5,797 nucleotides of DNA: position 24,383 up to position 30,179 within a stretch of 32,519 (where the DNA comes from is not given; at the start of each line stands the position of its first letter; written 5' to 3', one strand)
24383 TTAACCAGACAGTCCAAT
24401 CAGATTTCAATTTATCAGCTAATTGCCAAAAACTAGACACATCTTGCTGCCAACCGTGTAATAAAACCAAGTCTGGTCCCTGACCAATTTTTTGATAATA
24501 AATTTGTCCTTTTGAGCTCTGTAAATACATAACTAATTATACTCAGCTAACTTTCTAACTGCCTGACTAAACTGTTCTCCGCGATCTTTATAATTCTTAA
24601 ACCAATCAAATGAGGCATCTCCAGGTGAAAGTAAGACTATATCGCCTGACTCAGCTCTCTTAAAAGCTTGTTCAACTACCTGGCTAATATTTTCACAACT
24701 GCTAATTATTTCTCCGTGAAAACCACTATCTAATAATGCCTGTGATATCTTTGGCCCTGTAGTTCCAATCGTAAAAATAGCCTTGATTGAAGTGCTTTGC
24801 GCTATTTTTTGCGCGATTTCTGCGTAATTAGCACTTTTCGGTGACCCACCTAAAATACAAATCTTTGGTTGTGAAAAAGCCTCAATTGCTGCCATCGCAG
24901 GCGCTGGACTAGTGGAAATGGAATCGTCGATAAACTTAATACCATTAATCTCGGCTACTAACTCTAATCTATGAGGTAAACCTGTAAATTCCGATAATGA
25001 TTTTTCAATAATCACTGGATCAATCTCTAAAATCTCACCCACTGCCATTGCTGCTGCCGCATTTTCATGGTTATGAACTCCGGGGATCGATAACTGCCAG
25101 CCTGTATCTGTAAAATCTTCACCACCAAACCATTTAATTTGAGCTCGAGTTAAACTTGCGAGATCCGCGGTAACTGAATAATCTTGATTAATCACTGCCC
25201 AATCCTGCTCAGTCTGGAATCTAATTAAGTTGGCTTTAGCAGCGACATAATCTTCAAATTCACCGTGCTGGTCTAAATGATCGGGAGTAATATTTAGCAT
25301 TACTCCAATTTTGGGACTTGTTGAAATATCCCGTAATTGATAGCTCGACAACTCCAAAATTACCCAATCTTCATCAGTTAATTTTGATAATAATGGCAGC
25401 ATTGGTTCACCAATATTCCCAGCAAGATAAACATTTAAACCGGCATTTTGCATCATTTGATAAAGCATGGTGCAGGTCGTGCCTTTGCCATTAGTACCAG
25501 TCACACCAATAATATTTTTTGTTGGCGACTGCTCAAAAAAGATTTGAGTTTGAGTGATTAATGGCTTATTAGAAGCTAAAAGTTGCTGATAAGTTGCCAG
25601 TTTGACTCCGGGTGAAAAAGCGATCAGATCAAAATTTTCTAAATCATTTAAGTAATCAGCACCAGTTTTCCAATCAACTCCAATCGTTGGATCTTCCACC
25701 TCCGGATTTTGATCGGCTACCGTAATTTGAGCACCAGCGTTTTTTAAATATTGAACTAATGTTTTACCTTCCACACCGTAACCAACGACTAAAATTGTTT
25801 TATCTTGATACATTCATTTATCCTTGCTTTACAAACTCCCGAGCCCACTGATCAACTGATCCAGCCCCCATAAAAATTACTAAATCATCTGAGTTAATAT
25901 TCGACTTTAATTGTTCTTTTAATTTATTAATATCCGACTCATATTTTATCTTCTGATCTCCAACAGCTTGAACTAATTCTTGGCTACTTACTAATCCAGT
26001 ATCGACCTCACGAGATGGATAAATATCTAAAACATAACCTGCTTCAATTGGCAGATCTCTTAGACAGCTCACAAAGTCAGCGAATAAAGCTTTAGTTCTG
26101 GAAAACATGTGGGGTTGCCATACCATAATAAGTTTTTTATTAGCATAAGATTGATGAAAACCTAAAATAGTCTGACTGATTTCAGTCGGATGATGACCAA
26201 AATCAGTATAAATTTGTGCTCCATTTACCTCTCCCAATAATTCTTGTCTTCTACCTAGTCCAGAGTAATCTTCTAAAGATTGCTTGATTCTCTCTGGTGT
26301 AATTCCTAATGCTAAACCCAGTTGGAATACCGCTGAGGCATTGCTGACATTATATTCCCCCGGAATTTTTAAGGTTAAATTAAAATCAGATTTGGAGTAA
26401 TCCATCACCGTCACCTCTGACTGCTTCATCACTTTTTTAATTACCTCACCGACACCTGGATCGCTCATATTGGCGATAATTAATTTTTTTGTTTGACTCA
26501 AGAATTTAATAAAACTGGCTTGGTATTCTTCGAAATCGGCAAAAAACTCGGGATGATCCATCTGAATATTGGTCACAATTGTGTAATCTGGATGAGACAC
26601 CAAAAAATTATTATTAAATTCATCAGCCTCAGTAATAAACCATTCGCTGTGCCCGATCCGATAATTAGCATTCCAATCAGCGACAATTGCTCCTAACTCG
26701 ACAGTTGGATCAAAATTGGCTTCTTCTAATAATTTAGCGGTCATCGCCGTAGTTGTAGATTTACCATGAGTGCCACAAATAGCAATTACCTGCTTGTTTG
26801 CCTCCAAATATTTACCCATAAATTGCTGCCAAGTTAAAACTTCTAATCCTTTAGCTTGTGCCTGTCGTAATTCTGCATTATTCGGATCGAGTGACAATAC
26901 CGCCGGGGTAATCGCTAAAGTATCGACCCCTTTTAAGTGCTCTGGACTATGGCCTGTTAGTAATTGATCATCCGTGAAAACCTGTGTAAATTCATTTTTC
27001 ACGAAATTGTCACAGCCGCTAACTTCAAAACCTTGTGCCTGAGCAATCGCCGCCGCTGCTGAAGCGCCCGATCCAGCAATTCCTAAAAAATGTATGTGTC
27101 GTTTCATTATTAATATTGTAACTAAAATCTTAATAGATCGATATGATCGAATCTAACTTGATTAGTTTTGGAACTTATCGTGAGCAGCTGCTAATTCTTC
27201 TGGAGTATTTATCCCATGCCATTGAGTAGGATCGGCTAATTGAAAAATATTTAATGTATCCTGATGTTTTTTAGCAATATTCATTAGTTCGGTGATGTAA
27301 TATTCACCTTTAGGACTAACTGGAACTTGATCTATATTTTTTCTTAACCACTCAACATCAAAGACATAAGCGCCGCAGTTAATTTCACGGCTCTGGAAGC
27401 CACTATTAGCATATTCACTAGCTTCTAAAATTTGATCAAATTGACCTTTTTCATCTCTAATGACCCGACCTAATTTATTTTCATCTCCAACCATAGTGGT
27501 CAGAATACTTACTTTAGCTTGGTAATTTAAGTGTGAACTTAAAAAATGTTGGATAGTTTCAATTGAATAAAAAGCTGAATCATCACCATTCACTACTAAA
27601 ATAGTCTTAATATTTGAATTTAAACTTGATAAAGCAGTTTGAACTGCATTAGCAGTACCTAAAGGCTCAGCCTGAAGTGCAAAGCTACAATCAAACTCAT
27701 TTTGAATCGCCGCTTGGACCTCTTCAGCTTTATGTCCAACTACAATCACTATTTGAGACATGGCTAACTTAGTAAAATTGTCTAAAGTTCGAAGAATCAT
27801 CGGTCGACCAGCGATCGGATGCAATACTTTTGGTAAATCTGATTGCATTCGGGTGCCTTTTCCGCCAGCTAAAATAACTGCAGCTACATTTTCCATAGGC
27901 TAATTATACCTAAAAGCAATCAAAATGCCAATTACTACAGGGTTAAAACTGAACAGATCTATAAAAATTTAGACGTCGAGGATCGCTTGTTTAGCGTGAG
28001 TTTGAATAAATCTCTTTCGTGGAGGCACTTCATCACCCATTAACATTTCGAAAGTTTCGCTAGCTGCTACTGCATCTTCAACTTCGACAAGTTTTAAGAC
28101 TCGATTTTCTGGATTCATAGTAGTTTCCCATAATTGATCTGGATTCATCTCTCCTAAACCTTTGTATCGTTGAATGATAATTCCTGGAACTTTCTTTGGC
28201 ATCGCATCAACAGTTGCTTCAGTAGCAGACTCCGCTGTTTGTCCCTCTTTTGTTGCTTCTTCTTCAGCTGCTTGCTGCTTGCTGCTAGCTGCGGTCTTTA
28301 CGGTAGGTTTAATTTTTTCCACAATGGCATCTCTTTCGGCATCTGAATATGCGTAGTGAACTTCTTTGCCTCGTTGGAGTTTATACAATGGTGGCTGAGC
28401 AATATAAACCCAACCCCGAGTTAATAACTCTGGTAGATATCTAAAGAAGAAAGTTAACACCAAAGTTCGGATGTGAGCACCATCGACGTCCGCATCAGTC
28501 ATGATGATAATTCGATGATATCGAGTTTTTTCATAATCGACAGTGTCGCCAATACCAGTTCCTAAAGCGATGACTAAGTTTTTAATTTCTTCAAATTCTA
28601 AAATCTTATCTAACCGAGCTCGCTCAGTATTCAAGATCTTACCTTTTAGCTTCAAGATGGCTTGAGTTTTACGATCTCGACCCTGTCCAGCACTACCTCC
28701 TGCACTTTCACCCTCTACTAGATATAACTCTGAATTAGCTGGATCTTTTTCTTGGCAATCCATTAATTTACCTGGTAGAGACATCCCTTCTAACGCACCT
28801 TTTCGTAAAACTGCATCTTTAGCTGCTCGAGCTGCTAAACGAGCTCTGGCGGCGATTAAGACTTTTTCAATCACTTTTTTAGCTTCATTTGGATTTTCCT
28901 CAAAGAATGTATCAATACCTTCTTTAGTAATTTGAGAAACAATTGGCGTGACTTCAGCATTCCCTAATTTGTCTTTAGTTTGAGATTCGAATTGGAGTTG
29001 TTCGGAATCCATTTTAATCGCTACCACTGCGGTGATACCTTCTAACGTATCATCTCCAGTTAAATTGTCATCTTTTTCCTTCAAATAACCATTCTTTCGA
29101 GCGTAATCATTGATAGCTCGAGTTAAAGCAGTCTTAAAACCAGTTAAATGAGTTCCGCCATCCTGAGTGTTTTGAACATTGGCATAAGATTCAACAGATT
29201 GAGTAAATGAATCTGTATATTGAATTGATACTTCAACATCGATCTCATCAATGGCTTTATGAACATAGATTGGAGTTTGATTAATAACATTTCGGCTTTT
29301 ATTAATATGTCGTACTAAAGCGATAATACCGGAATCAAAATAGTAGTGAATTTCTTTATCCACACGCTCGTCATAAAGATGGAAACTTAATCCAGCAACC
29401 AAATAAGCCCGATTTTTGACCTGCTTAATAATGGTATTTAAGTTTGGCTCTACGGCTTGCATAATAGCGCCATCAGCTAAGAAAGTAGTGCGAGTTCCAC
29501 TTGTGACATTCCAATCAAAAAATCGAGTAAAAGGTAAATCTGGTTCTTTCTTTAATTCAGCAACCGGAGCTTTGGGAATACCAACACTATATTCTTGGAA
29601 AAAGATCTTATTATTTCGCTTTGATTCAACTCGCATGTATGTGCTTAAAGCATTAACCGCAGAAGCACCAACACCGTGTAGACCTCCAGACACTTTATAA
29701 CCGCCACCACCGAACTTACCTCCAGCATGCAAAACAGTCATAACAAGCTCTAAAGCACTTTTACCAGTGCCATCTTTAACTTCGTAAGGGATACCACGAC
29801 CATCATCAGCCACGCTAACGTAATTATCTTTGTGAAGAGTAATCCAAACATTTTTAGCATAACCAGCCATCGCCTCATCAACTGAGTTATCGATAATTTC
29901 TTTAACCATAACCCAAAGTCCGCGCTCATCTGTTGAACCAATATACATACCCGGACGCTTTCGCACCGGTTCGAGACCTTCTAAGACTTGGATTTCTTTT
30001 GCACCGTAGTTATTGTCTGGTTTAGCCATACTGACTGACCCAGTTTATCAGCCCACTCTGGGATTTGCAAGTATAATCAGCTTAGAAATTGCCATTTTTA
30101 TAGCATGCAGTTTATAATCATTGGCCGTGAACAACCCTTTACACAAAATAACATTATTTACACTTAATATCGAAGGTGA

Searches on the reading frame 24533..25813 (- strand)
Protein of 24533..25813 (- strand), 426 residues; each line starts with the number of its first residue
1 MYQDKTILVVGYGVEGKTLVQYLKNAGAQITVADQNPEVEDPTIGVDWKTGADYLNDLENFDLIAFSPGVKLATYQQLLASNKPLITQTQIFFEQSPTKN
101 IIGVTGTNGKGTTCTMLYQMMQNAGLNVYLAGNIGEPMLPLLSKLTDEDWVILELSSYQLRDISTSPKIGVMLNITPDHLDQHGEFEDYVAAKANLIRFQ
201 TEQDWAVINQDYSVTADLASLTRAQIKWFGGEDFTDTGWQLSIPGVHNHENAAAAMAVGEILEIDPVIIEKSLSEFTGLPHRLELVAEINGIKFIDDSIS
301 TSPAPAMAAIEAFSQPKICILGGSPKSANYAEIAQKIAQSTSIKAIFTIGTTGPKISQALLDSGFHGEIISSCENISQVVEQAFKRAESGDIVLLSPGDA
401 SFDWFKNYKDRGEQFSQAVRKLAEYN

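Call 5: search_protein_families(library=pfam, proteins=[window:24533-25813:-], max_evalue=0.001)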
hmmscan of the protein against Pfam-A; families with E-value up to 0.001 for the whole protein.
window:24533-25813:- (426 aa): 3 families
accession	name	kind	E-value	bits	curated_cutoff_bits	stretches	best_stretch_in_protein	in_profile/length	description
PF08245.18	Mur_ligase_M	-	7.7e-28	98.3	24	1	104-223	1-136/200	Mur ligase middle domain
PF02875.26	Mur_ligase_C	-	2.4e-12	48.2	28.4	1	281-397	1-125/127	Mur ligase, glutamate ligase domain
PF21799.2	MurD-like_N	-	9.9e-08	32.6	27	1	5-75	1-74/88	Mur ligase MurD-like, N-terminal domain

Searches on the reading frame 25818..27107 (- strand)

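Call 53: search_protein_families(library=pfam, proteins=[window:25818-27107:-], max_evalue=0.01)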
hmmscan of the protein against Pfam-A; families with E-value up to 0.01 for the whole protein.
window:25818-27107:- (429 aa): 3 families
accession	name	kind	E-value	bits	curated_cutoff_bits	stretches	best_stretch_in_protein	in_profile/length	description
PF08245.18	Mur_ligase_M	-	1.5e-14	54.9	24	1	110-243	1-151/200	Mur ligase middle domain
PF02875.26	Mur_ligase_C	-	7.7e-14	53.1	28.4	1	286-416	1-127/127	Mur ligase, glutamate ligase domain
PF01225.30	Mur_ligase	-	2.6e-08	34.6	21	1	4-102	1-92/95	Mur ligase family, catalytic domain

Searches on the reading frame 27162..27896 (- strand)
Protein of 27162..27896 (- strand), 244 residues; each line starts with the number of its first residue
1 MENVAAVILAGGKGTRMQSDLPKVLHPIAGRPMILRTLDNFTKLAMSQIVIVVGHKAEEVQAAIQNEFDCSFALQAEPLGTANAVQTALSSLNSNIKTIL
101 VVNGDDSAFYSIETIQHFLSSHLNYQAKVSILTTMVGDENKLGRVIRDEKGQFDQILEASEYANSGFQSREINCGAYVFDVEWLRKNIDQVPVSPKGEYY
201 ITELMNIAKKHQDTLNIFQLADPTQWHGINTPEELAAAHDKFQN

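Call 53: search_protein_families(library=pfam, proteins=[window:27162-27896:-], max_evalue=0.01)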
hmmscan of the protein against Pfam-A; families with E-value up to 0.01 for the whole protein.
window:27162-27896:- (244 aa): 4 families
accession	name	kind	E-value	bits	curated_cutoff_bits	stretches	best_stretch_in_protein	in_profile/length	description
PF00483.29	NTP_transferase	-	3.6e-23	82.8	21.2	1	6-242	2-242/245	Nucleotidyl transferase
PF12804.13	NTP_transf_3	-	2.8e-18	67.1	27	1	6-134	1-123/160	MobA-like NTP transferase domain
PF01128.25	IspD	-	1.3e-10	41.9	27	1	4-130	1-126/221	2-C-methyl-D-erythritol 4-phosphate cytidylyltransferase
PF02348.25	CTP_transf_3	-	4.1e-07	30.5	22.6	1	23-141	16-134/217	Cytidylyltransferase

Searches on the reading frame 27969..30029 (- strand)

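Call 53: search_protein_families(library=pfam, proteins=[window:27969-30029:-], max_evalue=0.01)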
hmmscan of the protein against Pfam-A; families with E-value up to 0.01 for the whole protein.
window:27969-30029:- (686 aa): 5 families
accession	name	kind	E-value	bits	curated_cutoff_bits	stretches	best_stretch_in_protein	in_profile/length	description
PF00204.31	DNA_gyraseB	-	1.3e-51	175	27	1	234-405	1-172/173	DNA gyrase B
PF00986.26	DNA_gyraseB_C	-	5.4e-29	100.6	29.8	1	617-676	4-63/63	DNA gyrase B subunit, carboxyl terminus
PF01751.28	Toprim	-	1.1e-14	54.8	23.1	1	434-544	1-94/96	Toprim domain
PF02518.31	HATPase_c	-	7.1e-13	49.4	26.4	1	34-133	2-88/111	Histidine kinase-, DNA gyrase B-, and HSP90-like ATPase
PF13589.12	HATPase_c_3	-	0.00014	22.3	25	1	39-142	4-98/137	Histidine kinase-, DNA gyrase B-, and HSP90-like ATPase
